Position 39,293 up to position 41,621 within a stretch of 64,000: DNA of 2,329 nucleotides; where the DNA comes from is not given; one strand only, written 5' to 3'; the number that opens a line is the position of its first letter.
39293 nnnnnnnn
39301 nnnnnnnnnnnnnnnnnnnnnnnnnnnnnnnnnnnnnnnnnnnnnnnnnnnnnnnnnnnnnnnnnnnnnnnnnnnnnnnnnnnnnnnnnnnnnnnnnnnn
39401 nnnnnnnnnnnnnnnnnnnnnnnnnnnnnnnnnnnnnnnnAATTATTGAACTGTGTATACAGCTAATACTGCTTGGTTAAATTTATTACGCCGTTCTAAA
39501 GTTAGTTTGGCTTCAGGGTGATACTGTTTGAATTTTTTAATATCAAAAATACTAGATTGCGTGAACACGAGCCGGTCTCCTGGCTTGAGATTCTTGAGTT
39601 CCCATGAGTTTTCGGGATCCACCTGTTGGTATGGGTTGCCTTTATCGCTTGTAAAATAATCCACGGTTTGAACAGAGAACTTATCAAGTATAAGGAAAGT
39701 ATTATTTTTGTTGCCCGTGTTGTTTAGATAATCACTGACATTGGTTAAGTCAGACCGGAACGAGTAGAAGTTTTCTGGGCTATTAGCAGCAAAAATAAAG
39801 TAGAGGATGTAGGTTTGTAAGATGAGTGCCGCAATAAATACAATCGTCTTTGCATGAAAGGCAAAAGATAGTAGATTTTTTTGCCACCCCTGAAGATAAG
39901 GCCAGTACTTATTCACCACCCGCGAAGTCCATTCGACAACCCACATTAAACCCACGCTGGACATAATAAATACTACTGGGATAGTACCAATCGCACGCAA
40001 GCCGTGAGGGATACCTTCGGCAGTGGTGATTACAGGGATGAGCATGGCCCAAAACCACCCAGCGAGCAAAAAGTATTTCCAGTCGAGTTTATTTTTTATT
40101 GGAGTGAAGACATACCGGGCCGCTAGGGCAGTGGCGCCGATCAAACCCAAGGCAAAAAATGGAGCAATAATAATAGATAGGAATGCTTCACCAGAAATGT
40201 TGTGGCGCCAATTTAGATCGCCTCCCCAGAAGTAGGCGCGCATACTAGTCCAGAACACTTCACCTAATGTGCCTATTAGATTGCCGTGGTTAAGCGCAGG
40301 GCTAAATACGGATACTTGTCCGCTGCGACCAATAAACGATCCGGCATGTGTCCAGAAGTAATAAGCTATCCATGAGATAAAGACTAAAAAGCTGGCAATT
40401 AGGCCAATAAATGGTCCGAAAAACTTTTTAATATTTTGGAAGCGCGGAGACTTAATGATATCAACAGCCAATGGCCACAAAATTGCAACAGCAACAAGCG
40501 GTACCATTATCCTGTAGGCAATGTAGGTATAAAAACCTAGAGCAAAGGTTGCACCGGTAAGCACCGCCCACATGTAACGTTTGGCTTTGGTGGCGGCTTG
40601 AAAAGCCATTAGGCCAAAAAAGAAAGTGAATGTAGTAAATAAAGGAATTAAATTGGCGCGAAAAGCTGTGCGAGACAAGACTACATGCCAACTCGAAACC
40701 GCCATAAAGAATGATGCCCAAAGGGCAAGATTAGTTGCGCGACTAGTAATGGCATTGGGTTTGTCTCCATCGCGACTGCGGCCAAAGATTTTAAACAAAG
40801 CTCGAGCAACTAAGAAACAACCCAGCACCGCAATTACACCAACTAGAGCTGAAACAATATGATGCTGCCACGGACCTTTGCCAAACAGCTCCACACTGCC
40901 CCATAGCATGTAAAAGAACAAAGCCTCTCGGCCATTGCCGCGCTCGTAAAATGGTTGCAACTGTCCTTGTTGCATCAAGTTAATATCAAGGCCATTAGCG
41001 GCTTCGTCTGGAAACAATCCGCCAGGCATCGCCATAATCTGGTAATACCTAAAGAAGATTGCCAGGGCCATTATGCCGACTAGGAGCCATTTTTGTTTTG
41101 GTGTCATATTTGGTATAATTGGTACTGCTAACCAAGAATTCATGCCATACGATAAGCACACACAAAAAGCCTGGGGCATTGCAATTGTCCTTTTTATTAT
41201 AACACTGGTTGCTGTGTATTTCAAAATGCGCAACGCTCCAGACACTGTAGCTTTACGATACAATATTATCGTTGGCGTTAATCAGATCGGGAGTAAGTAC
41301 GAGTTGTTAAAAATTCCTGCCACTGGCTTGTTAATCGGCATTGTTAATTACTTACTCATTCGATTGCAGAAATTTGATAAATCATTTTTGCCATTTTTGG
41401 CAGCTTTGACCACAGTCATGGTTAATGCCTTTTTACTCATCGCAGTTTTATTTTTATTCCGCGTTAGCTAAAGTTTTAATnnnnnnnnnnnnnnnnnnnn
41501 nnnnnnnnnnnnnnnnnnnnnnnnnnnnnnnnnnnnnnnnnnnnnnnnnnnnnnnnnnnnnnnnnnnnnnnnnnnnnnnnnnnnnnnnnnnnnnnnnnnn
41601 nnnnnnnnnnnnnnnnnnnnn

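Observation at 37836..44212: Tandem GT-C (PMT/ArnT-like) glycosyltransferases with a processive membrane GT2 and a WecA-family initiating transferase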

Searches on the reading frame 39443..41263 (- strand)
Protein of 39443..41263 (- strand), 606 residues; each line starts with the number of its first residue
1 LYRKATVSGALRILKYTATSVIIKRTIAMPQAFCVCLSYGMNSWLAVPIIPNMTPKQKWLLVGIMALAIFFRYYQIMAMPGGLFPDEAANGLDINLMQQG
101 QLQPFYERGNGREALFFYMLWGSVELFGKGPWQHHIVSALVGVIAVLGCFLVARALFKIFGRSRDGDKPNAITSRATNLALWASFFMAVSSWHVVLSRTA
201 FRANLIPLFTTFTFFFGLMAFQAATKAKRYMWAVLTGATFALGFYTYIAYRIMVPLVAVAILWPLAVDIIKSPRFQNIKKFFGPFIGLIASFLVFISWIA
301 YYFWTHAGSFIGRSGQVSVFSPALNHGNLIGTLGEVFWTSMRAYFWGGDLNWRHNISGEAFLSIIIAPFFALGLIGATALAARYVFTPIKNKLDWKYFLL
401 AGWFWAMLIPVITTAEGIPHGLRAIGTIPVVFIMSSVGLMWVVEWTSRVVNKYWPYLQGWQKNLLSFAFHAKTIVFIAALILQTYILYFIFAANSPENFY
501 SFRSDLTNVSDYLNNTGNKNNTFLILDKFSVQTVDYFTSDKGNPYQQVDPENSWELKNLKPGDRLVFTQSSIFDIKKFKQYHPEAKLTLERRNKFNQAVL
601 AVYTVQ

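Call 4: search_protein_families(library=pfam, proteins=[window:39443-41263:-], max_evalue=0.01)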
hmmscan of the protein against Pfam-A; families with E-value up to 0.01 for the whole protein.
window:39443-41263:- (606 aa): 1 family
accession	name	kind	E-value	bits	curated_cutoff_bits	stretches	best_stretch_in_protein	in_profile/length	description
PF13231.12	PMT_2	-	0.00097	19.8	26.1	1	115-158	5-48/160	Dolichyl-phosphate-mannose-protein mannosyltransferase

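Call 5: search_protein_families(library=ncbifam, proteins=[window:39443-41263:-], max_evalue=0.01)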
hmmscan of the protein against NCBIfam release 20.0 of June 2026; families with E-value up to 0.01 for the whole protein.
window:39443-41263:- (606 aa): 0 families

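Call 21: search_solved_structures(query=A2, max_evalue=1, show_alignments=2)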
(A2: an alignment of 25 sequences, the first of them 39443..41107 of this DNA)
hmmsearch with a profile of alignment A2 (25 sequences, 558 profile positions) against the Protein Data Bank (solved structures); distinct sequences matched with E-value up to 1: 0.

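Call 48: find_homologous_proteins(query=window:39443-41107:-, max_evalue=0.001)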
Query window:39443-41107:- (554 aa): 954 proteins with E <= 0.001 among 8000 candidates; the best 120 are listed.
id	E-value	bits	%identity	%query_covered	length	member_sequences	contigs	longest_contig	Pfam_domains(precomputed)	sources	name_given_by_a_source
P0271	0.0e+0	1236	100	98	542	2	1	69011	-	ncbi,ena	-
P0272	0.0e+0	1092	85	100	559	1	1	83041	-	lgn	-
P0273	3.9e-295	998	77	100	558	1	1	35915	-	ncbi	-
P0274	2.4e-285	966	75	100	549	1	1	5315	PF13231.13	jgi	jgi:hypothetical protein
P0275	4.1e-285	965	74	100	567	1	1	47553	-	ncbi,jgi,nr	ncbi:MAG TPA: hypothetical protein VHQ41_00430 [Patescibacteria group bacterium]|jgi:hypothetical pr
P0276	7.7e-285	964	73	100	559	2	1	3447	-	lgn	-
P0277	1.2e-282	957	73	100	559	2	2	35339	-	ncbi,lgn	-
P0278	4.2e-280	949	75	100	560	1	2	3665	-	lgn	-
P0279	5.8e-280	948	73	100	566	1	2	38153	-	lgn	-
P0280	3.4e-279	945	72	100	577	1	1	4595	-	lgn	-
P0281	4.4e-279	945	73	100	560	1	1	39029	-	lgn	-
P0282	1.6e-277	940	73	100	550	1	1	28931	PF13231.13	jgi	jgi:4-amino-4-deoxy-L-arabinose transferase-like glycosyltransferase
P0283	1.0e-276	937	72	100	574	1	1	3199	-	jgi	jgi:4-amino-4-deoxy-L-arabinose transferase-like glycosyltransferase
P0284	2.6e-275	933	73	100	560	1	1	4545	PF13231.13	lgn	-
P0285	1.8e-274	930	72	100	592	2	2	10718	-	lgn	-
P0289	4.5e-271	919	72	100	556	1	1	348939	PF13231.13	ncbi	-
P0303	4.2e-264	896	70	100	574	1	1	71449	PF13231.13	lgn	-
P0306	1.7e-260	884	69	100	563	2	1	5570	PF13231.13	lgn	-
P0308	8.5e-255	865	70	98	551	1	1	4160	PF13231.13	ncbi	-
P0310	1.2e-252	858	68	100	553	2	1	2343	PF13231.13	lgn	-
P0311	1.5e-249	848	67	100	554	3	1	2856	PF13231.13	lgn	-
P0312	8.8e-249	845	67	100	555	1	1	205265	PF13231.13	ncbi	-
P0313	1.4e-246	838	68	100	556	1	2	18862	PF13231.13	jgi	jgi:hypothetical protein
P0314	1.0e-244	832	68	100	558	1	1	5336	PF13231.13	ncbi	-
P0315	3.3e-244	830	67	99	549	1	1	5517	PF13231.13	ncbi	-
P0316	1.0e-243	828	66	100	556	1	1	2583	PF13231.13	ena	-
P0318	1.3e-242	825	69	95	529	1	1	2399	PF13231.13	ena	-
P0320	1.9e-241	821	66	100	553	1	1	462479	PF13231.13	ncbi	-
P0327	7.0e-227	773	62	100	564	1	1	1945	PF02366.25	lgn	-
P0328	6.2e-226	770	62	100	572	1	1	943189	PF02366.25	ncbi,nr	ncbi:phospholipid carrier-dependent glycosyltransferase [bacterium]|nr:MAG: phospholipid carrier-dep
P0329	7.4e-226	769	62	100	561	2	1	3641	PF02366.25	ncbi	-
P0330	8.3e-226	769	62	100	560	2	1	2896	PF13231.13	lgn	-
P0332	8.0e-225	766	62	100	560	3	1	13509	PF13231.13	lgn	-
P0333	1.4e-224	765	60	100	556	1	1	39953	PF13231.13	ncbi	-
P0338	8.6e-223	759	62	100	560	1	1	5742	PF13231.13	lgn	-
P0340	1.9e-222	758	62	100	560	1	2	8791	PF13231.13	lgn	-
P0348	1.7e-219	748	60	100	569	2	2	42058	PF02366.25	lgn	-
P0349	2.6e-219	748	63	95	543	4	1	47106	PF02366.25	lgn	-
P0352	6.9e-219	746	63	100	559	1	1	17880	PF13231.13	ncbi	-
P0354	1.0e-218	746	63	100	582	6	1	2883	PF13231.13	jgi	jgi:hypothetical protein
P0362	1.9e-211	722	60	100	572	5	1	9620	PF13231.13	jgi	jgi:hypothetical protein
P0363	2.9e-211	721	62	100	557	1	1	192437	PF13231.13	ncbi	-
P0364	4.2e-211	721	59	100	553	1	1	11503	PF13231.13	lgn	-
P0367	7.0e-209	713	60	100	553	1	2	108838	PF13231.13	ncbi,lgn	-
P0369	8.5e-209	713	62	100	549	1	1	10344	PF13231.13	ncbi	-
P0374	4.6e-205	701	60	100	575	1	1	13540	PF13231.13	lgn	-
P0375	6.2e-205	700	59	100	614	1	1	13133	PF13231.13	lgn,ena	-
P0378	2.4e-204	698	58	100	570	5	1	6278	PF13231.13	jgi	jgi:4-amino-4-deoxy-L-arabinose transferase-like glycosyltransferase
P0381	3.8e-204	698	58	100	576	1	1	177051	PF13231.13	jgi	jgi:4-amino-4-deoxy-L-arabinose transferase-like glycosyltransferase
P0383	1.8e-202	692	57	100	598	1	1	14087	PF13231.13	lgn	-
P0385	7.2e-202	690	58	100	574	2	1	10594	PF13231.13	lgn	-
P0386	2.0e-201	689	57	100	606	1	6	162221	PF13231.13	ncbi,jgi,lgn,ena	-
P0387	2.5e-201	688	58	100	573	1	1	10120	PF13231.13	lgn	-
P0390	1.8e-200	686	58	98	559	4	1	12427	PF13231.13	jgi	-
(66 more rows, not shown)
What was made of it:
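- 39443..41107 (-): GT-C#2: 554 aa (alternative start 41071 gives 542 aa; the maximal ORF runs to 41263). About 11 TM helices plus a C-terminal alpha/beta domain of about 110 aa. Invariant P-G-G-L-F-P-D34-E35-A-A. Its stop lies 2 nt from the GT-C#1 start. Orthologues carry PF13231 or PF02366 and are named GT39 family or phospholipid carrier-dependent GT (call 48).
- On GT39 protein O-mannosyltransferase (PMT): A few GT-C#2 orthologues carry a precomputed PF02366 hit (call 48).
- Closest known: Protein O-mannosyltransferases. Same: NCBI names some orthologues 'glycosyltransferase family 39 protein' (call 48).
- Checked: The real start is probably ATG 41107 (554 aa) or 41071 (the 542-aa form on record, P0271, call 48).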

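Call 51: find_encoding_contigs(protein=P0271, flank=10000, max_places=3)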
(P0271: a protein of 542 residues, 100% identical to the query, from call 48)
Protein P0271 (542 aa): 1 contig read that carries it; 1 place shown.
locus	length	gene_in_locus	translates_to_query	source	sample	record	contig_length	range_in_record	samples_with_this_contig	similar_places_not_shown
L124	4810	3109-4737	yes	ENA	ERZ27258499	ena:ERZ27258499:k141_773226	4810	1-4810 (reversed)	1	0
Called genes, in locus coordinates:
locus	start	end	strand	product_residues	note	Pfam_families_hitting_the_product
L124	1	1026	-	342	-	?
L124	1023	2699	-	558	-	PF13632:Glyco_trans_2_3 (weak)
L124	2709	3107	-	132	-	-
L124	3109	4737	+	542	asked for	-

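Call 53: predict_structure(alignment_id=A7)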
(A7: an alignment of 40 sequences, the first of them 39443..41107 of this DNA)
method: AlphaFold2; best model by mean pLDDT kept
length: 554 residues; sequences in the alignment: 40
mean_pLDDT: 81.9   pTM: 0.84
mean pLDDT of the five models: 81.9, 81.7, 80.1, 78.1, 73.3
residues with pLDDT >= 90: 219; 70-90: 235; 50-70: 82; < 50: 18
segments of 3 or more residues with pLDDT < 50: 28-31, 298-300, 363-370
pLDDT, mean of each block of 10 residues (from residue 1): 96 94 66 62 79 65 74 75 80 95 93 80 96 89 59 83 93 93 91 70 80 72 75 89 79 61 61 82 83 63 67 93 96 91 93 81 49 78 96 92 95 94 95 84 67 75 86 82 75 81 92 87 91 94 87 95
secondary structure, 60 per line:
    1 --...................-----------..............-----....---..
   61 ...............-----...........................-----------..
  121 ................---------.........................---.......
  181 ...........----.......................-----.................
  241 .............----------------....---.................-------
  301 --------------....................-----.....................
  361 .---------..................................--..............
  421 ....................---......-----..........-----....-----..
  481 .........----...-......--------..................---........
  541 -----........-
elements in order: H3-21 H33-46 H52-55 H59-75 H81-107 H119-136 H146-170 H174-191 H196-218 H224-253 H270-273 H277-293 H315-334 H340-361 H371-404 H407-440 H444-449 H455-464 E470-473 H479-489 E494-496 H498-503 E512-516 H517-529 E533-540 E546-553
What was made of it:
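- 39443..41107 (-): AF2 model pLDDT 81.9, pTM 0.84 (call 53).
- On GT-C superfamily (GT-C_A fold class): The AF2 model of GT-C#2 has about 11 TM helices plus an alpha/beta domain at residues 444-554 (call 53).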

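Call 55: fold_search(model_id=the predicted structure, library=pdb)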
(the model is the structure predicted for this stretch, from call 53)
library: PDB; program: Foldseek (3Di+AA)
matches with E <= 10: 395; with E <= 0.001: 5
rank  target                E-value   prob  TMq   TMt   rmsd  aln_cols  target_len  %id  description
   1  8agc_A                3.9e-06  1.00  0.47  0.39  13.1       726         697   10  Structure of yeast oligosaccharylransferase complex with lipid-linked oligosaccharide and non-acceptor peptide bound (released 2022-12-07)
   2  5f15                  7.5e-06  1.00  0.44  0.45  13.3       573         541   12  Crystal Structure of ArnT from Cupriavidus metallidurans bound to Undecaprenyl phosphate (released 2016-02-17)
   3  3waj                  8.5e-06  1.00  0.46  0.34  14.8       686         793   12  Crystal structure of the Archaeoglobus fulgidus oligosaccharyltransferase (O29867_ARCFU) complex with Zn and sulfate (released 2013-10-30)
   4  5ezm                  1.4e-05  1.00  0.46  0.48  12.2       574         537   12  Crystal Structure of ArnT from Cupriavidus metallidurans in the apo state (released 2016-02-17)
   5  6c26_A                3.7e-05  1.00  0.51  0.45  12.3       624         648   10  The Cryo-EM structure of a eukaryotic oligosaccharyl transferase complex (released 2018-01-31)
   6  9i5k_A                1.1e-03  1.00  0.43  0.48  10.7       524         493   13  Structure of the Chaetomium thermophilum Pmt4 homodimer (C2 symmetry) (released 2025-12-24)
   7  8if8_B                3.6e-03  0.99  0.30  0.28  20.3       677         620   12  Arabinosyltransferase AftA (released 2023-05-31)
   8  8if8_C                4.8e-03  0.99  0.32  0.30  19.7       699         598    9  Arabinosyltransferase AftA (released 2023-05-31)
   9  6p25_B                7.5e-03  1.00  0.32  0.26   5.0       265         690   16  Structure of S. cerevisiae protein O-mannosyltransferase Pmt1-Pmt2 complex bound to the sugar donor and a peptide acce (released 2019-07-10)
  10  6p25_A                1.1e-02  1.00  0.33  0.25   6.2       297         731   16  Structure of S. cerevisiae protein O-mannosyltransferase Pmt1-Pmt2 complex bound to the sugar donor and a peptide acce (released 2019-07-10)
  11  9i5l_A                1.2e-02  1.00  0.30  0.24   6.3       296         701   16  Structure of the Chaetomium thermophilum Pmt4 homodimer (C1 symmetry) (released 2025-12-24)
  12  9e61_B                1.3e-02  1.00  0.32  0.25  12.8       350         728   14  Cryo-EM structure of Saccharomyces cerevisiae Pmt4 apo form (released 2025-10-15)
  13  9e6i_B                1.4e-02  1.00  0.32  0.25   6.7       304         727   15  Cryo-EM structure of Saccharomyces cerevisiae Pmt4-Ccw5 complex (released 2025-10-15)
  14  9e61_A                1.6e-02  1.00  0.31  0.25   6.1       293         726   16  Cryo-EM structure of Saccharomyces cerevisiae Pmt4 apo form (released 2025-10-15)
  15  7l16                  4.3e-02  0.38  0.14  0.17  23.5       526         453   11  Crystal structure of sugar-bound melibiose permease MelB (released 2021-08-04)
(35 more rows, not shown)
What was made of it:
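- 39443..41107 (-): Foldseek best hits are STT3, ArnT, AglB, Pmt4 and AftA (call 55).
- On GT-C superfamily (GT-C_A fold class): TM-scores are 0.43-0.51 for the best (call 55).
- Closest known: ArnT. Same: ArnT is among the top structural hits (5f15, E 7.5e-6, TM about 0.45, call 55).
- Closest known: Protein O-mannosyltransferases. Different: Structural similarity is weaker than to STT3 and ArnT (call 55).
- Pmt4 and Pmt1-Pmt2 are among the structural hits (call 55). STT3 and ArnT score better than the Pmt structures (call 55).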

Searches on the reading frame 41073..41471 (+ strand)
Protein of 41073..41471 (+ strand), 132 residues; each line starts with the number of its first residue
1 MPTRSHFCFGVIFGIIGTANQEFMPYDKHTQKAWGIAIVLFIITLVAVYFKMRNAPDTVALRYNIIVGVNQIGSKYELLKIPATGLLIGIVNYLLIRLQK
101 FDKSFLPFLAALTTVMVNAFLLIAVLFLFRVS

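Call 4: search_protein_families(library=pfam, proteins=[window:41073-41471:+], max_evalue=0.01)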
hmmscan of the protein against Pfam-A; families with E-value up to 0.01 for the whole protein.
window:41073-41471:+ (132 aa): 1 family
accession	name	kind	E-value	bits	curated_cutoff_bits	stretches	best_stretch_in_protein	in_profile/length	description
PF07853.16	DUF1648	-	0.00035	20.6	28.7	1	39-84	1-47/49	Domain of unknown function (DUF1648)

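Call 5: search_protein_families(library=ncbifam, proteins=[window:41073-41471:+], max_evalue=0.01)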
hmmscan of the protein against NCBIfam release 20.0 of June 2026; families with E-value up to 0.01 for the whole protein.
window:41073-41471:+ (132 aa): 0 families

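Call 73: search_protein_families(library=pfam, proteins=[window:41142-41471:+], max_evalue=1)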
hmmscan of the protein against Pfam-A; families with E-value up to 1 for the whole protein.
window:41142-41471:+ (109 aa): 1 family
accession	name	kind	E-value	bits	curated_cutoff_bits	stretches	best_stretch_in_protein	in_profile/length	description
PF07853.16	DUF1648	-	0.00023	21.2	28.7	1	16-61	1-47/49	Domain of unknown function (DUF1648)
